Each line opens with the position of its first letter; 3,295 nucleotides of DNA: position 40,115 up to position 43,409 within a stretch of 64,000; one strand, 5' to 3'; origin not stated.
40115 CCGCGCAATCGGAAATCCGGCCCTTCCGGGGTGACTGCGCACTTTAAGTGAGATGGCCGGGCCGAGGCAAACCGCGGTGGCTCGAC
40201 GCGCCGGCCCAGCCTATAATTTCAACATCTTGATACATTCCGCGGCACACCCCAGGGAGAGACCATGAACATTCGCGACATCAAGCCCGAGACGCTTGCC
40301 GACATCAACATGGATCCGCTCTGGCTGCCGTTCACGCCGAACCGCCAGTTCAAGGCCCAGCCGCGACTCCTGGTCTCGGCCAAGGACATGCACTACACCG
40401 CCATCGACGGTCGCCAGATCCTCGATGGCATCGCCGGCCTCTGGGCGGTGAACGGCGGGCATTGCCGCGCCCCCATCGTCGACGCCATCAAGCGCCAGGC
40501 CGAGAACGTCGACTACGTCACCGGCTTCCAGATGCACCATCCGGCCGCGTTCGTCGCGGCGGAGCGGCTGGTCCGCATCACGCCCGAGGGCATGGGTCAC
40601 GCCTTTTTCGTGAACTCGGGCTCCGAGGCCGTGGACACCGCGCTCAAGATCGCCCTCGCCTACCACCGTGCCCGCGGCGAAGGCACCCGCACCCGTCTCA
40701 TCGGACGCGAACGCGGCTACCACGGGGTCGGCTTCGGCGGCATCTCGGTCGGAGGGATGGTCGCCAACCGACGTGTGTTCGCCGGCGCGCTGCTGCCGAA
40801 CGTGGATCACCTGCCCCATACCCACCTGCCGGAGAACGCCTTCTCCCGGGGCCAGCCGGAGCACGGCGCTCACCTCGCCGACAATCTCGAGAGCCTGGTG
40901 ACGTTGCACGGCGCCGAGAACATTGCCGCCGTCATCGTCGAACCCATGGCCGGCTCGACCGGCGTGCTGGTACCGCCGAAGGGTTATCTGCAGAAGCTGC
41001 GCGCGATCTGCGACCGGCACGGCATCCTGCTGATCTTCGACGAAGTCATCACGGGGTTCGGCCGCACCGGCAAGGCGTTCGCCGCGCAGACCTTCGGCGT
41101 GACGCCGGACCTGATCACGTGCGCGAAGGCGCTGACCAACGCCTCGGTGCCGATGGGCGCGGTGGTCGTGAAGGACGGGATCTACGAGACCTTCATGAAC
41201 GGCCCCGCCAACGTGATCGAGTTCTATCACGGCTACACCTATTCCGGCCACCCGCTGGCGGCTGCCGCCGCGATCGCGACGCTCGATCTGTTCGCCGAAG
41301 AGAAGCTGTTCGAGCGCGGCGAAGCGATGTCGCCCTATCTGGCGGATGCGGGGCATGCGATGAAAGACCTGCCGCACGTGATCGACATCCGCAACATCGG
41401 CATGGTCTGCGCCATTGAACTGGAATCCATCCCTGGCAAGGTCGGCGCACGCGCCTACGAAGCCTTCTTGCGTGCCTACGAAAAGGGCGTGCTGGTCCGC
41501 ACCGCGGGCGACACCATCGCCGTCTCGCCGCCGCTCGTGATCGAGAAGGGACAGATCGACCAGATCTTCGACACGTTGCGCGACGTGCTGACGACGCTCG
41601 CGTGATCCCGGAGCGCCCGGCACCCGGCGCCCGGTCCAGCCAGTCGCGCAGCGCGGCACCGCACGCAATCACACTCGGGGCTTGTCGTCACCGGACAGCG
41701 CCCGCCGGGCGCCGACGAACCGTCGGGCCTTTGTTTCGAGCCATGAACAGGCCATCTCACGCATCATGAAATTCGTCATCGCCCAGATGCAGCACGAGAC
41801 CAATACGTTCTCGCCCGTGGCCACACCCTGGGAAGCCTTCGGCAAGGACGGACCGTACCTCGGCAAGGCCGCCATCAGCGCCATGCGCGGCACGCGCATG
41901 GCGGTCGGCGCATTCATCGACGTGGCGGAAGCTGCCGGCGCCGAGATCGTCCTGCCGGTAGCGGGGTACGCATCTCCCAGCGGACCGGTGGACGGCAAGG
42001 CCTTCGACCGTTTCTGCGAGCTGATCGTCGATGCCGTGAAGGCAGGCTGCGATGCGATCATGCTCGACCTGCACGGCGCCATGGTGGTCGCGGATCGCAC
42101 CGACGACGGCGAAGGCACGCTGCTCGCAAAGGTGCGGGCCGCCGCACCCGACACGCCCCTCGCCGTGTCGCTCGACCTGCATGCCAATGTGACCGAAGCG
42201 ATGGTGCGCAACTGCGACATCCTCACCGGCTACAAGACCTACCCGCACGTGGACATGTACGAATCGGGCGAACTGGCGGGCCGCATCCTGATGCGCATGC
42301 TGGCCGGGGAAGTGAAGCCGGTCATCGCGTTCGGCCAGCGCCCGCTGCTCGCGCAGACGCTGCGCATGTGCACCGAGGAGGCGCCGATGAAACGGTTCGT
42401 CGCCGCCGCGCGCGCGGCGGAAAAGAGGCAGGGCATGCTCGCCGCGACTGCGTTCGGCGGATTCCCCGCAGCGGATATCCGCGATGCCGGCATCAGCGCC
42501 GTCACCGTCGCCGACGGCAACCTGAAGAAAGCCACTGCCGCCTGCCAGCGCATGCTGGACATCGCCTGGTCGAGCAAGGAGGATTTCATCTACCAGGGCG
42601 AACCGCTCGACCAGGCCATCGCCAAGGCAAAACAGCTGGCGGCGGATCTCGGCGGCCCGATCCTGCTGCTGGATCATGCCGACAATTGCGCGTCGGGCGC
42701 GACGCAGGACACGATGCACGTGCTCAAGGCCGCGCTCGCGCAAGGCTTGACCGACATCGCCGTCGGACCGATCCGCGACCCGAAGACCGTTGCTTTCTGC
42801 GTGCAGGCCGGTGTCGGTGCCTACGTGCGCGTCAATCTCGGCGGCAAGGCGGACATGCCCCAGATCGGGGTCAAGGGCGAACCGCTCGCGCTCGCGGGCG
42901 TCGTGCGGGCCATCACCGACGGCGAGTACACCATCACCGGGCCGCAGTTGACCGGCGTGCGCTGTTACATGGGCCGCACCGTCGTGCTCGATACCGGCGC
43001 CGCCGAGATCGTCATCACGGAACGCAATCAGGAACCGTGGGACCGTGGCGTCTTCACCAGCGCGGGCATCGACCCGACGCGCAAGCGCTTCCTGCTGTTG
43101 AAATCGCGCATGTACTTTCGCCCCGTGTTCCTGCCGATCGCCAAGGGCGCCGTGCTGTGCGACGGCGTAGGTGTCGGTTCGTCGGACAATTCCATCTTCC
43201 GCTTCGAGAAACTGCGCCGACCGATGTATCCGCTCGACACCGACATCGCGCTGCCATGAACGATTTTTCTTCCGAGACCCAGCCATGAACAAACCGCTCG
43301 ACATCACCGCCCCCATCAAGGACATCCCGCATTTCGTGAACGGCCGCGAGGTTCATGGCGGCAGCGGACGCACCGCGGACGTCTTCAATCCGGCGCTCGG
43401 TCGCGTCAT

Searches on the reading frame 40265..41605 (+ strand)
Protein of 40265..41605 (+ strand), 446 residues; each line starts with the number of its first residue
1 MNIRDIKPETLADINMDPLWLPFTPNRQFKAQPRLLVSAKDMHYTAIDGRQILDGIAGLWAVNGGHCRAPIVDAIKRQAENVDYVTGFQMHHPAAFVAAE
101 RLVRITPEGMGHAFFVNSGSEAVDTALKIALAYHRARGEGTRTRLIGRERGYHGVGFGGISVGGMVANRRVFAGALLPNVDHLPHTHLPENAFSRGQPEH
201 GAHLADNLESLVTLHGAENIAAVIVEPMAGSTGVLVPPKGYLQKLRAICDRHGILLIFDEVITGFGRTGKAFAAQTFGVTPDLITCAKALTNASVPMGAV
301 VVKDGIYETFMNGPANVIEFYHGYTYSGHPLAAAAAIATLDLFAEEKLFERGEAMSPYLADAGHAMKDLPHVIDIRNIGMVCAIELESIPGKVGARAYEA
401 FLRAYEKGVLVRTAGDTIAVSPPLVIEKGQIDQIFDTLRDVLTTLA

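Call 75: search_protein_families(library=pfam, proteins=[window:40265-41605:+], max_evalue=0.00001)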
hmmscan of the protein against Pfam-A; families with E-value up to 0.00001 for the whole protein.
window:40265-41605:+ (446 aa): 2 families
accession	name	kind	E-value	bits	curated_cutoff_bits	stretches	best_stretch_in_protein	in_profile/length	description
PF00202.27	Aminotran_3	-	9e-94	314.9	30.5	1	35-442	12-403/403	Aminotransferase class-III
PF00155.27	Aminotran_1_2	-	3.8e-06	26.8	19.7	1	206-396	131-314/361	Aminotransferase class I and II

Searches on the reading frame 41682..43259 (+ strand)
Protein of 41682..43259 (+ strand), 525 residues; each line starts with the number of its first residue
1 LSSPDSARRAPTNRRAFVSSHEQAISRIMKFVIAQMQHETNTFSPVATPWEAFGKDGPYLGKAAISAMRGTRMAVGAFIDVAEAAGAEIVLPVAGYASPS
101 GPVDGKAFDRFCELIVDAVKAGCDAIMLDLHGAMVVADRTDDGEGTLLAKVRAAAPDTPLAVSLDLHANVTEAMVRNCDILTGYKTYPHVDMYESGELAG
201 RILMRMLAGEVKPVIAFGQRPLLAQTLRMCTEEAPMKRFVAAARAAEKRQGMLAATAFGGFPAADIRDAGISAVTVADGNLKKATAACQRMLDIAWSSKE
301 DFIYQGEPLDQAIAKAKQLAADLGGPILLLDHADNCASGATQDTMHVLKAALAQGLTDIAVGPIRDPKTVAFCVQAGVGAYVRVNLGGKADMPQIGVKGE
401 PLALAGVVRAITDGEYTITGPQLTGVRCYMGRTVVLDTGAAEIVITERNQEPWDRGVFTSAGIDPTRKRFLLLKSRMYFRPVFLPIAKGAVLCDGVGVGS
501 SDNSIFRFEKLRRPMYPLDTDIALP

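Call 75: search_protein_families(library=pfam, proteins=[window:41682-43259:+], max_evalue=0.00001)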
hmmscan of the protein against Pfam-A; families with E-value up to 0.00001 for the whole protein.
window:41682-43259:+ (525 aa): 2 families
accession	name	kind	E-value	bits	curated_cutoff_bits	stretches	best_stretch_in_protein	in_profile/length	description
PF07364.17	DUF1485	-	4.3e-93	312.2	22.8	1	30-316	1-289/290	Metallopeptidase family M81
PF07171.17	MlrC_C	-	3.9e-50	171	27.2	1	329-508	1-176/178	MlrC C-terminus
